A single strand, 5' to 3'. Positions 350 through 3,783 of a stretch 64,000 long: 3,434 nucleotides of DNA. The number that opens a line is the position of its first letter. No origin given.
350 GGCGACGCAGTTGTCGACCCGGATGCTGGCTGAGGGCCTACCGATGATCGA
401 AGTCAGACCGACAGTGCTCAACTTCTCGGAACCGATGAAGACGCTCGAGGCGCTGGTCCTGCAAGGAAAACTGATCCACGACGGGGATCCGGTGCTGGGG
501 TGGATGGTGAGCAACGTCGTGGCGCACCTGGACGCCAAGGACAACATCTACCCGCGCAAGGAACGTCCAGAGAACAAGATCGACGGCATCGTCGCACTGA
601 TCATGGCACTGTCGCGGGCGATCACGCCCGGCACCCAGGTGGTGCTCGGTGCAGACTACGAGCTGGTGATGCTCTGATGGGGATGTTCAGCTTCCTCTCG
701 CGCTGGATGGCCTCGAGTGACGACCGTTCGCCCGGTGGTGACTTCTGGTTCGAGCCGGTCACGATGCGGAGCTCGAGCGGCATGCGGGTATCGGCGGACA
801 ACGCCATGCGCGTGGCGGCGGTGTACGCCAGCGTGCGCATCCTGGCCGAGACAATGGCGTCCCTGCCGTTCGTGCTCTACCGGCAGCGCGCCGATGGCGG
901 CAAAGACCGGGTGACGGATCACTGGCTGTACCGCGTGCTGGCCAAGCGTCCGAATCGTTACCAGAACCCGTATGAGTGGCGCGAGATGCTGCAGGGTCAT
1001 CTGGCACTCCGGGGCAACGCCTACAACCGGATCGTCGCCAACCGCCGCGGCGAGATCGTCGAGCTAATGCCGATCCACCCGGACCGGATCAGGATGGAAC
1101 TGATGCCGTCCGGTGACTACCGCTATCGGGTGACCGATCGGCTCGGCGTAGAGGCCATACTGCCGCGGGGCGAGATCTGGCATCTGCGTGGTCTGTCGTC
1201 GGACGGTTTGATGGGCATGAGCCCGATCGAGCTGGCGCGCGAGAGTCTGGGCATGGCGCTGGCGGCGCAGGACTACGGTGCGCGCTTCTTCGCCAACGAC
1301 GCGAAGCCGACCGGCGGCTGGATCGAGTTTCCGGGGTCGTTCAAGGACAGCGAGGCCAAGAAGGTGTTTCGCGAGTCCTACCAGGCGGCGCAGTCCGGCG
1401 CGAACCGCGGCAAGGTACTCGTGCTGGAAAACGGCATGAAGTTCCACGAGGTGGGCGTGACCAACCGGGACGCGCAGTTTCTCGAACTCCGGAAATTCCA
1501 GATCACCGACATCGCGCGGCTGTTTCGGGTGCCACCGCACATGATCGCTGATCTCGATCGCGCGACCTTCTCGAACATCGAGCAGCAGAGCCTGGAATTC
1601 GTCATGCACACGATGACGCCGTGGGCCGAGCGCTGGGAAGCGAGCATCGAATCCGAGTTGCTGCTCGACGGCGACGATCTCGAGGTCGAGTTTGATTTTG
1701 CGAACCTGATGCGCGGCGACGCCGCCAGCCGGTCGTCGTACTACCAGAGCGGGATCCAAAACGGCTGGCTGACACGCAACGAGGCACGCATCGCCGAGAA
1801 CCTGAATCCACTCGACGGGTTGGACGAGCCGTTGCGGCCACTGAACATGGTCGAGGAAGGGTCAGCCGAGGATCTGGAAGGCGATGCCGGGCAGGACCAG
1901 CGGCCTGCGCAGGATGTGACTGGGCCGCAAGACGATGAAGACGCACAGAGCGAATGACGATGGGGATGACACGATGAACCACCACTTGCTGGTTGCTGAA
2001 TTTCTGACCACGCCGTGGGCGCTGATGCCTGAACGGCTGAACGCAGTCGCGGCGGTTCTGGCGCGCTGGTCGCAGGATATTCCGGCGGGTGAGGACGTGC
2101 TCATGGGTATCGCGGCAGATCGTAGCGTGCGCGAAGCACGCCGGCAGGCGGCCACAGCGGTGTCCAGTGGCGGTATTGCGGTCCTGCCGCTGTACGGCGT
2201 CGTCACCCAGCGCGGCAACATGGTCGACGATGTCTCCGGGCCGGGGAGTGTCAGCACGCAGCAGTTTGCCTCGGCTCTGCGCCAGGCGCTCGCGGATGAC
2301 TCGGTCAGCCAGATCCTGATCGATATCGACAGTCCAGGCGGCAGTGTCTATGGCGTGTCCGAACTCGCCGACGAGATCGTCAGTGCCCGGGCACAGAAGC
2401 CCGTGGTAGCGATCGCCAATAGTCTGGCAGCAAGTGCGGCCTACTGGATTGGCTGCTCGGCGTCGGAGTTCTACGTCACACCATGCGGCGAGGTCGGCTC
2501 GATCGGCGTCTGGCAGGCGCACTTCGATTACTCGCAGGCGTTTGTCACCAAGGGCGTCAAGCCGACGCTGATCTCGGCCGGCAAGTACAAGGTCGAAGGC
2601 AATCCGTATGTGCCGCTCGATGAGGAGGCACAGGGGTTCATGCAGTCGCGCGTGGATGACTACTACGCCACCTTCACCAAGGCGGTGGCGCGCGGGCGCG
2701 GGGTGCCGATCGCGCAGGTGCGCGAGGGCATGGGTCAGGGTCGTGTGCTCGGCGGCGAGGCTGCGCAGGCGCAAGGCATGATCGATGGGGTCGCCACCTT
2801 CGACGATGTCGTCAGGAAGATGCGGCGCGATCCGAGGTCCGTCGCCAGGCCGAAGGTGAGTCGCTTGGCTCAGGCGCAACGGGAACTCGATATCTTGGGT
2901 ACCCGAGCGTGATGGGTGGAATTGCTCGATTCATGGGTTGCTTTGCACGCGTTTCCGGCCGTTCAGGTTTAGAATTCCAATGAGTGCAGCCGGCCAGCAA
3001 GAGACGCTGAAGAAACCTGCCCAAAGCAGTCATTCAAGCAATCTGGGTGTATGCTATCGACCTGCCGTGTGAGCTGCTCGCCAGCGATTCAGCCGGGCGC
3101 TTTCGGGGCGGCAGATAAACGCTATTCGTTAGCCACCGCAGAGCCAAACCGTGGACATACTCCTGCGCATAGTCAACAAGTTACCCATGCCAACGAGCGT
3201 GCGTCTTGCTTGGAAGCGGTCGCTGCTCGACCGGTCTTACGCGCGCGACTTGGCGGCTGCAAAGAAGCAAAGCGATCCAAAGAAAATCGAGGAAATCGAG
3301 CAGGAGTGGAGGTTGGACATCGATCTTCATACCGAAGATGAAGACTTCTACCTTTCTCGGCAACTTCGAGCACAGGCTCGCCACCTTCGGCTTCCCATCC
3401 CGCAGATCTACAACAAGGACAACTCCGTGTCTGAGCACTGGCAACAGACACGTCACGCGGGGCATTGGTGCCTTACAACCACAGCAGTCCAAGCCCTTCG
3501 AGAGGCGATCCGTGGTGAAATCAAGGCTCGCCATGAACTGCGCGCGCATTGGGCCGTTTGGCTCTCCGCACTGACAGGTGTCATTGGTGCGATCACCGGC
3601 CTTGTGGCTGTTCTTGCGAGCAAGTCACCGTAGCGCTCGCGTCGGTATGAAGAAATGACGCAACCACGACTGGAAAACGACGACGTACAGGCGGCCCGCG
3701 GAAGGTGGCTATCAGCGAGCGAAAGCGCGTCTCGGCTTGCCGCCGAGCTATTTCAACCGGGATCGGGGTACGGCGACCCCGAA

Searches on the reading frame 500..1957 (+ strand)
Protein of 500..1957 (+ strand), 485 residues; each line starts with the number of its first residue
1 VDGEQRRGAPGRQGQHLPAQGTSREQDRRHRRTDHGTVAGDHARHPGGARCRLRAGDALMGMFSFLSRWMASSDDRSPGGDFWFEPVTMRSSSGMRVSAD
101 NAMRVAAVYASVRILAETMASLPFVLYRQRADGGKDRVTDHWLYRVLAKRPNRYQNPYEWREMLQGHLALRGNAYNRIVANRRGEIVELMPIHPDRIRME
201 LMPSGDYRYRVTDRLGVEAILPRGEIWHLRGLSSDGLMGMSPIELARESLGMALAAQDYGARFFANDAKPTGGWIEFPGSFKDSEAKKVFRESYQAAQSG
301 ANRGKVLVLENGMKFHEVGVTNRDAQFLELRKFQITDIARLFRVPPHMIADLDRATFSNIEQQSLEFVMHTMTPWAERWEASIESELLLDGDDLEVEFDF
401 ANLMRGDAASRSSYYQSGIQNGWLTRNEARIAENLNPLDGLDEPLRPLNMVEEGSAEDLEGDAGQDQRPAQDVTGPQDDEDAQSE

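Call 48: search_protein_families(library=phrogs, proteins=[window:500-1957:+], max_evalue=0.00001)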
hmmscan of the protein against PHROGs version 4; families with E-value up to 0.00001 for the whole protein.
window:500-1957:+ (485 aa): 6 families
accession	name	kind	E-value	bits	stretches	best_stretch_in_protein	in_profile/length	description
phrog_12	-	head and packaging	1.4e-123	415.2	1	51-479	40-459/646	portal protein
phrog_2662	-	head and packaging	2.9e-82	278.4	1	96-472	58-441/717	portal protein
phrog_5929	-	head and packaging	7.6e-60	203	1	255-456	3-205/228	portal protein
phrog_11323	-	unknown function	1.2e-31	110.6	1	348-463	1-119/130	-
phrog_2271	-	head and packaging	5.3e-30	104.8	1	85-442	32-390/859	portal protein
phrog_21454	-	unknown function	5.4e-18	66.3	1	275-443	2-168/320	-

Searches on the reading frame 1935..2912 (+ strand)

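Call 48: search_protein_families(library=phrogs, proteins=[window:1935-2912:+], max_evalue=0.00001)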
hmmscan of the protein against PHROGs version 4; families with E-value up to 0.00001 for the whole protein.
window:1935-2912:+ (325 aa): 7 families
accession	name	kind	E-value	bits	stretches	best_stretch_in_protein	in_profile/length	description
phrog_53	-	head and packaging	5.3e-87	294.3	1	13-299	5-291/583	head maturation protease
phrog_33023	-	unknown function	4.2e-31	109.3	1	81-296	68-284/507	-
phrog_4759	-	unknown function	1.7e-20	74.7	1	67-206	68-205/209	-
phrog_94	-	head and packaging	5.4e-09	37.1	1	69-178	68-169/622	head maturation protease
phrog_21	-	head and packaging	6.6e-08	31.8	1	64-297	544-790/1362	portal protein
phrog_24209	-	unknown function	3.8e-07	31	1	114-151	10-47/49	-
phrog_2976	-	head and packaging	2.3e-06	28.6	1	103-185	33-110/394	head maturation protease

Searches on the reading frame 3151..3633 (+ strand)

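Call 48: search_protein_families(library=phrogs, proteins=[window:3151-3633:+], max_evalue=0.00001)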
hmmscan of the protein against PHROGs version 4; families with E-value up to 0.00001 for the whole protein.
window:3151-3633:+ (160 aa): 1 family
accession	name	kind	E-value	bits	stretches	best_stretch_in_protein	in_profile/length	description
phrog_19471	-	unknown function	3.9e-07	31.3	1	28-155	13-140/142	-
